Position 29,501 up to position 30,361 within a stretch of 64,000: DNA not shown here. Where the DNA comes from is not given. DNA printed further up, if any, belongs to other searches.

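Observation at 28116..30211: Duplicated two-gene cassette: small membrane protein plus basic-N-terminus protein, present at 28.1-30.2 kb and 43.3-44.0 kb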

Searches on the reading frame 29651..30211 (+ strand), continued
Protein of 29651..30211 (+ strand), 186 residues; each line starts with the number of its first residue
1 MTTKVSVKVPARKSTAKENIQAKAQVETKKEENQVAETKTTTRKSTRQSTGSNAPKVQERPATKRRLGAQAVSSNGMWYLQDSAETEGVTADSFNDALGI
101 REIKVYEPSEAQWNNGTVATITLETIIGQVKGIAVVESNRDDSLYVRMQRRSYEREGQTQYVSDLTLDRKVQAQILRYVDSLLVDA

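Call 61: search_protein_families(library=pfam, alignment_id=A2, max_evalue=10)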
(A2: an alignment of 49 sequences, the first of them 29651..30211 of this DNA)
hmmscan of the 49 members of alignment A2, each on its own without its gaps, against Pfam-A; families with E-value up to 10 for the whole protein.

A. member 1, window:29651-30211:+ (186 aa): 2 families
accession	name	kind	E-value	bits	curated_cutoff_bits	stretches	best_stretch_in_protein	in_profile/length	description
PF05783.17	DLIC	-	0.0044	16.4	19.7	1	6-116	311-423/471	Dynein light intermediate chain (DLIC)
PF05764.18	YL1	-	1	9.8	29.2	1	12-64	101-158/239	YL1 nuclear protein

B. families by the number of members that match (of 49 scanned): 39 families (the first 25 are shown)
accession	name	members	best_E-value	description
PF03153.18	TFIIA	3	0.062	Transcription factor IIA, alpha/beta subunit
PF04026.17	SpoVG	2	0.0024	SpoVG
PF05783.17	DLIC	1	0.0044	Dynein light intermediate chain (DLIC)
PF23146.2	Zf_IFT144_1st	1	0.01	IFT144, first zinc finger domain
PF18938.6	aRib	1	0.013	Atypical Rib domain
PF16705.11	NUDIX_5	1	0.015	NUDIX, or N-terminal NPxY motif-rich, region of KRIT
PF09639.16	YjcQ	1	0.022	YjcQ protein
PF19887.4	DUF6360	1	0.025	Family of unknown function (DUF6360)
PF18693.7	TRAM_2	1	0.027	TRAM domain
PF25121.1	RRM_ESF1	1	0.033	ESF1 RRM domain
PF25713.1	N4_GP8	1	0.033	Bacteriophage N4 DNA replication inhibitor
PF18914.6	DUF5666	1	0.034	Domain of unknown function (DUF5666)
PF25357.1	PH_S11IP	1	0.034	STK11-interacting protein PH domain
PF06677.18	Auto_anti-p27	1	0.053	Sjogren's syndrome/scleroderma autoantigen 1 (Autoantigen p27)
PF21139.3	BT_MCC_alpha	1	0.057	Methylcrotonyl-CoA carboxylase, alpha-subunit, BT domain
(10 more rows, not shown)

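Call 89: fold_search(model_id=the predicted structure, library=viral)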
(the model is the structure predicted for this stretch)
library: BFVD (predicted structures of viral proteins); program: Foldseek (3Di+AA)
matches with E <= 10: 235; with E <= 0.001: 1
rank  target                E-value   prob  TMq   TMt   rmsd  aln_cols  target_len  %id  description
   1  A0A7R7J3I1            4.2e-08  1.00  0.46  0.49  15.8       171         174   27  (no name in the UniProt tables at hand)
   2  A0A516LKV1            2.0e-03  1.00  0.30  0.49   4.6        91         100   18  (no name in the UniProt tables at hand)
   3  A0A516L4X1            1.5e-02  1.00  0.30  0.47   3.9        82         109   18  (no name in the UniProt tables at hand)
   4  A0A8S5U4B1            7.2e-02  0.72  0.27  0.42  10.6       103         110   16  Putative septation protein [Podoviridae sp. ctZDN4]
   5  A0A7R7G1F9            2.6e-01  0.20  0.14  0.04  16.8        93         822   14  (no name in the UniProt tables at hand)
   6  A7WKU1                2.6e-01  0.14  0.17  0.29   7.9        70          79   17  Cyclic nucleotide-binding domain-containing protein [Betalipothrixvirus puteoliense]
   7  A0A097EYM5            3.8e-01  0.18  0.16  0.30  11.6        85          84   13  Uncharacterized protein [Mycobacterium phage Carcharodon]
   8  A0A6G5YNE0            4.6e-01  0.16  0.15  0.11   9.6        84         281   17  (no name in the UniProt tables at hand)
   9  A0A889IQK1            4.9e-01  0.16  0.25  0.36   9.2       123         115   13  (no name in the UniProt tables at hand)
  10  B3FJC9                5.5e-01  0.20  0.17  0.21   6.9        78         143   12  Uncharacterized protein [Pseudomonas phage 201phi2-1]
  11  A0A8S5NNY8            6.2e-01  0.23  0.21  0.32   7.3        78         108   10  Uncharacterized protein [Myoviridae sp. ctpjm1]
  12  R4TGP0                7.0e-01  0.14  0.17  0.17  10.6        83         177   13  Uncharacterized protein [Halogranum tailed virus 1]
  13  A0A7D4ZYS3            7.5e-01  0.20  0.16  0.09   4.7        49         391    6  Putative nuclease domain protein [Vesanto virus]
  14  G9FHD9                7.5e-01  0.08  0.16  0.12  20.3       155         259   14  (no name in the UniProt tables at hand)
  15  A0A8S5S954            7.5e-01  0.06  0.15  0.17  13.8       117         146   11  Uncharacterized protein [Phage sp. ctGns7]
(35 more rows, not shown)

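Call 95: search_protein_families(library=phrogs, proteins=[P0097, P0134, P0100, P0089, P0049, P0057, P0099, P0109, P0126, P0098], max_evalue=0.01)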
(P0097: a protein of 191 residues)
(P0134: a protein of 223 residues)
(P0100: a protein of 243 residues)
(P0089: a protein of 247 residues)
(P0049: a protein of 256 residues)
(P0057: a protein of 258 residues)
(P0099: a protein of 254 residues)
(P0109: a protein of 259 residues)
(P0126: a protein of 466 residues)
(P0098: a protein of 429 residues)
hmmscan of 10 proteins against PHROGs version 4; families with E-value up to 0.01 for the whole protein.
P0097 (191 aa): 0 families

P0134 (223 aa): 0 families

P0100 (243 aa): 0 families

P0089 (247 aa): 0 families

P0049 (256 aa): 0 families

P0057 (258 aa): 0 families

P0099 (254 aa): 0 families

P0109 (259 aa): 0 families

P0126 (466 aa): 0 families

P0098 (429 aa): 1 family
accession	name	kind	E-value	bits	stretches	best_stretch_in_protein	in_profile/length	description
phrog_27338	-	unknown function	6.5e-06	27.6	1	358-413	17-71/103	-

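Call 96: search_protein_families(library=ncbifam, proteins=[P0097, P0134, P0100, P0089, P0049, P0057, P0099, P0109, window:29651-30211:+], max_evalue=0.1)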
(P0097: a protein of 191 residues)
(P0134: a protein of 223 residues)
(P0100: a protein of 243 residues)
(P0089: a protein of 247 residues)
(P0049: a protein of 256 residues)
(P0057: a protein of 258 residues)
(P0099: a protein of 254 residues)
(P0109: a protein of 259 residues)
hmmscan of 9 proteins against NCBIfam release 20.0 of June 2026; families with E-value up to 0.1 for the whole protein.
P0097 (191 aa): 1 family
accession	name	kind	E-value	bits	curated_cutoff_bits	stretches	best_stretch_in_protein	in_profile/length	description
NF005580.0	PRK07275.1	subfamily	0.036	14.2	254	1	99-191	77-162/162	single-stranded DNA-binding protein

P0134 (223 aa): 2 families
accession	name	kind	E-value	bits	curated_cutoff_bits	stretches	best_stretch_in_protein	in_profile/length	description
TIGR00621.2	ssb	subfamily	0.00035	20.9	53.95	1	115-223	83-165/165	single-stranded DNA-binding protein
NF005580.0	PRK07275.1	subfamily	0.0044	17.2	254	1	183-223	118-162/162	single-stranded DNA-binding protein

P0100 (243 aa): 1 family
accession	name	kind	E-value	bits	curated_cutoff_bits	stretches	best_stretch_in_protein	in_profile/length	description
NF004647.0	PRK05990.1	equivalog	0.063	12.7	271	1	33-115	3-84/245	precorrin-2 C(20)-methyltransferase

P0089 (247 aa): 0 families

P0049 (256 aa): 0 families

P0057 (258 aa): 0 families

P0099 (254 aa): 0 families

P0109 (259 aa): 0 families

window:29651-30211:+ (186 aa): 1 family
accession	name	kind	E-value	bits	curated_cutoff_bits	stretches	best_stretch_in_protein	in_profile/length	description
TIGR00585.2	mutl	equivalog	0.04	12.8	180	1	14-176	345-490/555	DNA mismatch repair endonuclease MutL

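Call 109: search_protein_families(library=padloc, proteins=[window:29651-30211:+], max_evalue=0.01)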
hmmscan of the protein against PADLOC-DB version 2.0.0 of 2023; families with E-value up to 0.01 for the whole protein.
window:29651-30211:+ (186 aa): 0 families

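Call 117: find_encoding_contigs(protein=P0033, flank=6000, max_places=3)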
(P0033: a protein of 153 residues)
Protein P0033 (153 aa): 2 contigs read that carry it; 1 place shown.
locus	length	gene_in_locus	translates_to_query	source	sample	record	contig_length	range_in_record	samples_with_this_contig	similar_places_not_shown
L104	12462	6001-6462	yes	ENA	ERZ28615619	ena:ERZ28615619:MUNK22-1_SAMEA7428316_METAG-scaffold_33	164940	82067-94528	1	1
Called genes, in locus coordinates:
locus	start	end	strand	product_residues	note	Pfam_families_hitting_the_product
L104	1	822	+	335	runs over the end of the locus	PF01145:Band_7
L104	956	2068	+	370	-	PF00004:AAA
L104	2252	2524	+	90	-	-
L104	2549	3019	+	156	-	PF03960:ArsC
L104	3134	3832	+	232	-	-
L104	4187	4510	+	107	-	-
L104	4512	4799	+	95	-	-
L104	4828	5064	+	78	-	-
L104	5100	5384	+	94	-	-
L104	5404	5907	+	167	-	-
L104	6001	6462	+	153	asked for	-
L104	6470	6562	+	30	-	-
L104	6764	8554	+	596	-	PF04542:Sigma70_r2, PF13384:HTH_23 (faint), PF01371:Trp_repressor (faint), PF01381:HTH_3 (faint), PF04545:Sigma70_r4 (weak), PF08281:Sigma70_r4_2 (weak), PF13518:HTH_28 (faint), PF13744:HTH_37 (faint), +2 more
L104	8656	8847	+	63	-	-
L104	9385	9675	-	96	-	-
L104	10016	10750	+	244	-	-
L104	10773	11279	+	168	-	-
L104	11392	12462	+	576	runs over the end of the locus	-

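Call 118: find_encoding_contigs(protein=P0028, flank=6000, max_places=2)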
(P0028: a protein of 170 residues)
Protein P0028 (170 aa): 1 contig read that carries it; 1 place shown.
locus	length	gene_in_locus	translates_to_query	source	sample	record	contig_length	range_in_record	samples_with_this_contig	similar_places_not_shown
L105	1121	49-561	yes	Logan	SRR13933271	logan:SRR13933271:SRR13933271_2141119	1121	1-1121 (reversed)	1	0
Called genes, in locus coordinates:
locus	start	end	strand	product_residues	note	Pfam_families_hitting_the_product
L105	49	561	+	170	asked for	-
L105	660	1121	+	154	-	?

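Call 119: find_encoding_contigs(protein=P0029, flank=6000, max_places=2)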
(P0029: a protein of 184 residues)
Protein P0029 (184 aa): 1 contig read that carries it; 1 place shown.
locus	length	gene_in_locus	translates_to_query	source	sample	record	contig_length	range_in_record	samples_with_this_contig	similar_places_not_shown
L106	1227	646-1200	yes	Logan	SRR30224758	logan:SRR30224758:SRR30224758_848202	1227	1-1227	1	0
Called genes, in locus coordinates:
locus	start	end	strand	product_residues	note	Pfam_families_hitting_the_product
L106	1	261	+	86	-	?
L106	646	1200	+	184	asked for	-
